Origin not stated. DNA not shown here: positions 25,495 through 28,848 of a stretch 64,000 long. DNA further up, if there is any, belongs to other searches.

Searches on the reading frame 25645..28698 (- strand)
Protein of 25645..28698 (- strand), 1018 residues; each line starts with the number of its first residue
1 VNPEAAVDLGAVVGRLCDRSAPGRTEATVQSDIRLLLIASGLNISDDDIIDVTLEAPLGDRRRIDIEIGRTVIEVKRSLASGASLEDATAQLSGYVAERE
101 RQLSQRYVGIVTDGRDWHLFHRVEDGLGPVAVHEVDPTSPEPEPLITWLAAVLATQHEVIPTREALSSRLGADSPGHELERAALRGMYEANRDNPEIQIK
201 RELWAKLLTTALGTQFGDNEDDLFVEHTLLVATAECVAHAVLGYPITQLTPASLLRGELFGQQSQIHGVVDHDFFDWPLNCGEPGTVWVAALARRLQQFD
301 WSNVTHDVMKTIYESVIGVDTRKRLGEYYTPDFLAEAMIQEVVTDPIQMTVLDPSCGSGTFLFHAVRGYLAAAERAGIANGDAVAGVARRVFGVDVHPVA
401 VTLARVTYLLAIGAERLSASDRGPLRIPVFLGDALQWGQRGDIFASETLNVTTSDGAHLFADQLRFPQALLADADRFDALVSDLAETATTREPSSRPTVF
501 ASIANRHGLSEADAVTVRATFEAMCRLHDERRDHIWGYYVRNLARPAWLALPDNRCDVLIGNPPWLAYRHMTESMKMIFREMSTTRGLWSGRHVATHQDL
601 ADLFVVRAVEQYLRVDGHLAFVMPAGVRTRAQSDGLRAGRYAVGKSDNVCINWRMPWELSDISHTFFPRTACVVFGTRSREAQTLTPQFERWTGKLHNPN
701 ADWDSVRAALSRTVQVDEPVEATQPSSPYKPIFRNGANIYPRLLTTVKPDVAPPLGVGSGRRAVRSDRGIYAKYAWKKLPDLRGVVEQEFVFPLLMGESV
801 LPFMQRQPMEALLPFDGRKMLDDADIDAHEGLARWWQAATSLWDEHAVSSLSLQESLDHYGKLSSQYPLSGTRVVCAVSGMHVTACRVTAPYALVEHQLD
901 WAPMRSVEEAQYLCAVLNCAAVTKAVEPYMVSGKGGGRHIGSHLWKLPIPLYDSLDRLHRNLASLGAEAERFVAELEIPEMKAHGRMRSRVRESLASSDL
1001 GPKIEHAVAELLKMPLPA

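Call 81: search_protein_families(library=pfam, proteins=[window:25645-28698:-], max_evalue=0.01)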
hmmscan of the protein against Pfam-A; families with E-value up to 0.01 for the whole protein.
window:25645-28698:- (1018 aa): 4 families
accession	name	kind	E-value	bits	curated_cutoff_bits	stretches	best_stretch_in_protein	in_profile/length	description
PF02384.22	N6_Mtase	-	9.8e-11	42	20.4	1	306-410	3-99/311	N-6 DNA Methylase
PF07669.17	Eco57I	-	2.2e-06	28.3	25.3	1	391-638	3-148/171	Eco57I restriction-modification methylase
PF20473.4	MmeI_Mtase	-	0.0015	18.2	27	0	346-367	18-39/259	MmeI, DNA-methyltransferase domain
PF01170.24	UPF0020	-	0.006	16.7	22.3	0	334-365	16-46/197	RMKL-like, methyltransferase domain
